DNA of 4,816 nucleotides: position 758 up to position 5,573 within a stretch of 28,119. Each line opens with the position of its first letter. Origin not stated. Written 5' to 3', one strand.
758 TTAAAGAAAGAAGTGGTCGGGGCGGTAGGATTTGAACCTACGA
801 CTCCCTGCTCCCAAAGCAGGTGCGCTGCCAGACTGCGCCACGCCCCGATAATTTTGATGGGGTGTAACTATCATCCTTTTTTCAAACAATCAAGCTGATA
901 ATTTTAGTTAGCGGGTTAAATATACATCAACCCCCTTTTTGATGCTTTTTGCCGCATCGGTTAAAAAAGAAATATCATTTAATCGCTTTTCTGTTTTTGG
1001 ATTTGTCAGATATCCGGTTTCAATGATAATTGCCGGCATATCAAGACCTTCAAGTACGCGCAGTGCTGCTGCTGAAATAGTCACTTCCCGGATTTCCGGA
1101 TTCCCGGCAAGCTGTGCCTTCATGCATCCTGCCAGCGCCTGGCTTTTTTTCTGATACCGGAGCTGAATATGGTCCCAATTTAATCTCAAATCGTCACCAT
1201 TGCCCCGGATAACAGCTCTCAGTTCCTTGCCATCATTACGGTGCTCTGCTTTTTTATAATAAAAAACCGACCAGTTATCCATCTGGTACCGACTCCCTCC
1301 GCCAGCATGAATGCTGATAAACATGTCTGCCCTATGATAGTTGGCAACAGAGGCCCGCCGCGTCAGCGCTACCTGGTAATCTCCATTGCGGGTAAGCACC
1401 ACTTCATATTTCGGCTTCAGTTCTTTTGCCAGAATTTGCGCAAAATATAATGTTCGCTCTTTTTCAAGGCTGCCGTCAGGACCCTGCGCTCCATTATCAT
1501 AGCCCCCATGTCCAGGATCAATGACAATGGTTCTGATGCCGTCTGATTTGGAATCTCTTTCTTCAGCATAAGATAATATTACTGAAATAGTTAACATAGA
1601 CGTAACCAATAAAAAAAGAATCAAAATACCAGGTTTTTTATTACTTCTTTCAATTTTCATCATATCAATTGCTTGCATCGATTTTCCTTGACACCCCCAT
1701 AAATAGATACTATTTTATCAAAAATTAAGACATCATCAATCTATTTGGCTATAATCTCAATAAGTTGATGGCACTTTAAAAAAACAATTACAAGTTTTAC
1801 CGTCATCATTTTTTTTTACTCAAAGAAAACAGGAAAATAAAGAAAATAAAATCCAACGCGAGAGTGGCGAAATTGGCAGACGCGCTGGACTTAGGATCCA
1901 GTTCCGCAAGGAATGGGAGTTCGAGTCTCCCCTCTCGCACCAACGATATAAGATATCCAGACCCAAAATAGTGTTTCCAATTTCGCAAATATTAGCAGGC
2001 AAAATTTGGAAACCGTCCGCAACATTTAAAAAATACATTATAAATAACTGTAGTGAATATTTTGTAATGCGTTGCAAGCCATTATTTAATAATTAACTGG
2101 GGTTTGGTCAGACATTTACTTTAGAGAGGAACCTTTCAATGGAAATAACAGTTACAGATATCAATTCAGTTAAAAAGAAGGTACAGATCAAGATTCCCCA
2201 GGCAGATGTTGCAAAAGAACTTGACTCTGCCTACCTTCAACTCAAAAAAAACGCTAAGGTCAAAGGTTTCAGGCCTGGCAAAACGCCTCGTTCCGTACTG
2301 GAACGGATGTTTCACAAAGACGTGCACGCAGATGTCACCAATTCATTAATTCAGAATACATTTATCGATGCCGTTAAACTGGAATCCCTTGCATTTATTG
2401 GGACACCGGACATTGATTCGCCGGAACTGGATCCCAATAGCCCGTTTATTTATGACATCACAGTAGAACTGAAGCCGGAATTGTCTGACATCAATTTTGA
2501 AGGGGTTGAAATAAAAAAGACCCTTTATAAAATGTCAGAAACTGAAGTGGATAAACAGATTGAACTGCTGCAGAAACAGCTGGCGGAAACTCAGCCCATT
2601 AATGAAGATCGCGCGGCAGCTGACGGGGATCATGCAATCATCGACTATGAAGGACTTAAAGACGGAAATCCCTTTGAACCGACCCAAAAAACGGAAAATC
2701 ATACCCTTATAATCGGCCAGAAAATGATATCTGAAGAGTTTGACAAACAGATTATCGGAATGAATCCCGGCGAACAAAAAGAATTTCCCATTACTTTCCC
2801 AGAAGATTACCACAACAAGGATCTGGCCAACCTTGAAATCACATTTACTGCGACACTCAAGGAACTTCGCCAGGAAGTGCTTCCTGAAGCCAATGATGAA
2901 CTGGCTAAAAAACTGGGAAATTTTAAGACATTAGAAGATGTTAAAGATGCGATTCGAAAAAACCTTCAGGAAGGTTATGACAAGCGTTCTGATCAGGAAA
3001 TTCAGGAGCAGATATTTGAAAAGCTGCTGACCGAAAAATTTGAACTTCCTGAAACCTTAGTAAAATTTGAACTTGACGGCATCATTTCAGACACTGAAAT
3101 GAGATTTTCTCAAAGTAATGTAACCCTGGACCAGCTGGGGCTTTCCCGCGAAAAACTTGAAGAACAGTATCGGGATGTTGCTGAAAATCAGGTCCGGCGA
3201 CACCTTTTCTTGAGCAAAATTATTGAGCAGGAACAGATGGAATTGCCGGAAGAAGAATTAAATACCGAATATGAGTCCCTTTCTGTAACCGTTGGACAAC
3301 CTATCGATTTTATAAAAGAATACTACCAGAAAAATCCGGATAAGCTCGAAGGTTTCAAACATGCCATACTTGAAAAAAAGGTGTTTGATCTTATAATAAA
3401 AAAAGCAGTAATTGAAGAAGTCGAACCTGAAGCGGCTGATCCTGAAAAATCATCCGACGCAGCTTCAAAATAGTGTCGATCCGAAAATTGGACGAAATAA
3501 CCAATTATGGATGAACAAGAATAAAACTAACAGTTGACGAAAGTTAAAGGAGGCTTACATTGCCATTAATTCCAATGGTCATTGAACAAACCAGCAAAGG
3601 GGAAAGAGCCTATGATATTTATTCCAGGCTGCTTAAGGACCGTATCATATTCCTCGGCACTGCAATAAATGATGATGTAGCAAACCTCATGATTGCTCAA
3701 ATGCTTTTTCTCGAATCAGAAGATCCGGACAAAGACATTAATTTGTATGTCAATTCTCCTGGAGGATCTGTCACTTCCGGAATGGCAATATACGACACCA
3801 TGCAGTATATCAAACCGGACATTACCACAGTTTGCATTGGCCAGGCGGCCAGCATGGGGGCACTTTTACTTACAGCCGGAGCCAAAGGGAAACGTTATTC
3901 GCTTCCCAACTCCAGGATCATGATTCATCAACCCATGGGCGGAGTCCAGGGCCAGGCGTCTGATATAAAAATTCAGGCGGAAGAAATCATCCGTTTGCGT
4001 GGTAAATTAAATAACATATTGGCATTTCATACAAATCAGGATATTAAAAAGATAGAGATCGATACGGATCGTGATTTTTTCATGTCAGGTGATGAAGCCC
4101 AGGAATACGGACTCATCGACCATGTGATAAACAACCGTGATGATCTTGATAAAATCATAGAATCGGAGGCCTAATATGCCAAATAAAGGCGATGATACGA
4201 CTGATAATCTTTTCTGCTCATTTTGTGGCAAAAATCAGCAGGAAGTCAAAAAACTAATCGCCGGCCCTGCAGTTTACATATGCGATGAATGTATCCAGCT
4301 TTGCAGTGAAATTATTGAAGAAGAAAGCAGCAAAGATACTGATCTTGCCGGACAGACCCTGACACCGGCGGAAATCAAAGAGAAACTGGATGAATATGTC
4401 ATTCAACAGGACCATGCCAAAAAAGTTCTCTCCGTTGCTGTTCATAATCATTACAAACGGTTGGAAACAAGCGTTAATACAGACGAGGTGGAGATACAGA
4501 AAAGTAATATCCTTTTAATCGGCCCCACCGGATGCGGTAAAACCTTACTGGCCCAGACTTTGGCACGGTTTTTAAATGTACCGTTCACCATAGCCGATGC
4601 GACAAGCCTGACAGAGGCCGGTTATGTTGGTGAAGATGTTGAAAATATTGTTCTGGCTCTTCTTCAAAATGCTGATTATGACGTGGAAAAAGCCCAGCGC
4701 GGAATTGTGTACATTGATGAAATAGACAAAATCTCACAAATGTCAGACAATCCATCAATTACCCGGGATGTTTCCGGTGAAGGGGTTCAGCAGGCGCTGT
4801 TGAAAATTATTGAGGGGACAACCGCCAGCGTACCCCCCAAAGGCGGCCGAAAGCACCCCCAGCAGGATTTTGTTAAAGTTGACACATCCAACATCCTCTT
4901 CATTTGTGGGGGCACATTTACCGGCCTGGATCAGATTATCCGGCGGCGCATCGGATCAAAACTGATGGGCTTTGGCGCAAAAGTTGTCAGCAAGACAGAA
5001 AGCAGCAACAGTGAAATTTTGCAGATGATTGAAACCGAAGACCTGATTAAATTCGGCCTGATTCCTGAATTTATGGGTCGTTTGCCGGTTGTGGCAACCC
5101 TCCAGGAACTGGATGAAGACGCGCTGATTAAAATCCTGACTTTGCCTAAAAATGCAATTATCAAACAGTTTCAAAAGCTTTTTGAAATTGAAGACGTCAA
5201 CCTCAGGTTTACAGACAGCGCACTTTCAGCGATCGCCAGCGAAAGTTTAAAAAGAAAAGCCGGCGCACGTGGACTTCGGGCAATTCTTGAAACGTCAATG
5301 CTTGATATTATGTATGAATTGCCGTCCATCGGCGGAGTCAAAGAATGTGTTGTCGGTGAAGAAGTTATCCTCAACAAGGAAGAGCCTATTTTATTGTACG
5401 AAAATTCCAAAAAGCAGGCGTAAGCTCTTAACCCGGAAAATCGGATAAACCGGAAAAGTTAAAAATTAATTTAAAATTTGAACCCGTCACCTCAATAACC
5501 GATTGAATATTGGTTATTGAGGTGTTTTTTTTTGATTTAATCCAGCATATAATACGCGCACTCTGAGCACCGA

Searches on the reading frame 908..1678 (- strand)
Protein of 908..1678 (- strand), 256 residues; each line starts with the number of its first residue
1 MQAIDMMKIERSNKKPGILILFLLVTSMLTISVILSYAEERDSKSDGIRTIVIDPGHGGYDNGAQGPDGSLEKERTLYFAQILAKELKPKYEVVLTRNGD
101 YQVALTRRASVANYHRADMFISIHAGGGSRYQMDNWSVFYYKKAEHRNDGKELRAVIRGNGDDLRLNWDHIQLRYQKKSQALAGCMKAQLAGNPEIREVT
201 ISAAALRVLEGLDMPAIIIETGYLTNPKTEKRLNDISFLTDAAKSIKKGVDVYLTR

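Call 4: search_protein_families(library=pfam, proteins=[window:908-1678:-], max_evalue=0.01)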
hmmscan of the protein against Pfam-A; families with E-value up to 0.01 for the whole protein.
window:908-1678:- (256 aa): 1 family
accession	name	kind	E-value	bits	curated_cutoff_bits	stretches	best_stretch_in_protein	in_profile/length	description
PF01520.23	Amidase_3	-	5e-38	131.3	27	1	51-250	1-172/174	N-acetylmuramoyl-L-alanine amidase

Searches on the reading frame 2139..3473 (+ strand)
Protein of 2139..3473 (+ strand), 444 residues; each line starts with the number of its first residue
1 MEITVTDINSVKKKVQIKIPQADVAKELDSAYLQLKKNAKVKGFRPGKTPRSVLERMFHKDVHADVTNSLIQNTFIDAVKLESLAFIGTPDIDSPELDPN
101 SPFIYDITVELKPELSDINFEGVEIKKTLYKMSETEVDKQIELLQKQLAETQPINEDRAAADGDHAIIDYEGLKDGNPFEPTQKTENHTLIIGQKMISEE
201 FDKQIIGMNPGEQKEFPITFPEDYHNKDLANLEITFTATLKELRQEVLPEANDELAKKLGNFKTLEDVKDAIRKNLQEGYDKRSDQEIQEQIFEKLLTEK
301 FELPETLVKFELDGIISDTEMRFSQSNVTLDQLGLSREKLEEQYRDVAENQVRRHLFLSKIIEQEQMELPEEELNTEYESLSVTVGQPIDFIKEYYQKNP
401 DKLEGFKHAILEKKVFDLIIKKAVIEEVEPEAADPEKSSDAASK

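Call 4: search_protein_families(library=pfam, proteins=[window:2139-3473:+], max_evalue=0.01)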
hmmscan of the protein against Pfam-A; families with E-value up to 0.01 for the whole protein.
window:2139-3473:+ (444 aa): 3 families
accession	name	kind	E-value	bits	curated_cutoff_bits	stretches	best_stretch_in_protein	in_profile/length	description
PF05697.18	Trigger_N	-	2.1e-36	125.8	22.2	1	1-142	1-142/144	Bacterial trigger factor protein (TF)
PF05698.19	Trigger_C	-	1.3e-30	107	22.7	1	264-420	1-161/162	Bacterial trigger factor protein (TF) C-terminus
PF00254.34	FKBP_C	-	6.3e-13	49.3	21.1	1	157-240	2-87/94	FKBP-type peptidyl-prolyl cis-trans isomerase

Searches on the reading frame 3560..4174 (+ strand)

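Call 4: search_protein_families(library=pfam, proteins=[window:3560-4174:+], max_evalue=0.01)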
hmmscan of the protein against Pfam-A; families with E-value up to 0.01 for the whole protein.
window:3560-4174:+ (204 aa): 1 family
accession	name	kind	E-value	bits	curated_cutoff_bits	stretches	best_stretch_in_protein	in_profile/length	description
PF00574.28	CLP_protease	-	5.5e-88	294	20.2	1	13-192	2-181/182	Clp protease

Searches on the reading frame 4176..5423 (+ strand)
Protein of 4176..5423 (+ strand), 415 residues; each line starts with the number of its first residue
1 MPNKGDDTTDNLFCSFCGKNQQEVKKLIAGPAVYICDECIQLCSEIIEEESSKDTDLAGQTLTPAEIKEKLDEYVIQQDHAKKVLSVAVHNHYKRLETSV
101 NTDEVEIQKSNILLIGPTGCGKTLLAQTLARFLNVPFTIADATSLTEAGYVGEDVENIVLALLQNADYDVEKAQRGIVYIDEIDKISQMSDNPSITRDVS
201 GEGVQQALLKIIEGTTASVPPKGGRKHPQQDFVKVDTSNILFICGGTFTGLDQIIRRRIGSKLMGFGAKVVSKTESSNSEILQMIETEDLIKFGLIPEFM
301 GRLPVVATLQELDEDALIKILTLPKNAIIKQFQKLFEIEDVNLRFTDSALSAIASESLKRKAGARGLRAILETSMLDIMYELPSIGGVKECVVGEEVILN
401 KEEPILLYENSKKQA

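Call 4: search_protein_families(library=pfam, proteins=[window:4176-5423:+], max_evalue=0.01)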
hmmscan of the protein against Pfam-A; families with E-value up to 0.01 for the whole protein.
window:4176-5423:+ (415 aa): 20 families
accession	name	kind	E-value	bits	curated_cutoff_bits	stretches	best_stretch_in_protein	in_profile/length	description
PF07724.20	AAA_2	-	3.7e-35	121.8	27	1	108-305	2-165/166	AAA domain (Cdc48 subfamily)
PF06689.19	zf-C4_ClpX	-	4.3e-19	68.6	27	1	13-49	2-39/39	ClpX C4-type zinc finger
PF00004.35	AAA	-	1.7e-16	61.3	21.2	1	112-256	1-119/131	ATPase family associated with various cellular activities (AAA)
PF10431.15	ClpB_D2-small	-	6.4e-11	42.6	21.9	1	312-389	1-74/81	C-terminal, D2-small domain, of ClpB protein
PF07728.20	AAA_5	-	2.6e-07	31.2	22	1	111-187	1-79/139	AAA domain (dynein-related subfamily)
PF05496.18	RuvB_N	-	4.8e-06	26.9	27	1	70-190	5-100/159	Holliday junction DNA helicase RuvB P-loop domain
PF13401.12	AAA_22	-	9.7e-06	26.4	27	1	108-186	4-96/130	AAA domain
PF03215.21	Rad17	-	1.6e-05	25.4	23.8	1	83-134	17-70/186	Rad17 P-loop domain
PF01078.27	Mg_chelatase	-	0.00011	22.1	20.3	1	110-134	23-47/207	Magnesium chelatase, subunit ChlI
PF14532.12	Sigma54_activ_2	-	0.00012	22.8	25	1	103-188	15-83/138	Sigma-54 interaction domain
PF00158.32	Sigma54_activat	-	0.00017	21.7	20.2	1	101-187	14-106/168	Sigma-54 interaction domain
PF00493.29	MCM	-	0.00029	20.5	23.3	1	69-189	20-136/224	MCM P-loop domain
PF13173.12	AAA_14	-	0.00034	21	27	1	110-191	3-79/129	AAA domain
PF01695.23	IstB_IS21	-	0.002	18.1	24.1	1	108-130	91-113/238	IstB-like ATP binding protein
PF12775.13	AAA_7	-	0.0028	17.7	25.8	1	108-134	32-58/181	P-loop containing dynein motor region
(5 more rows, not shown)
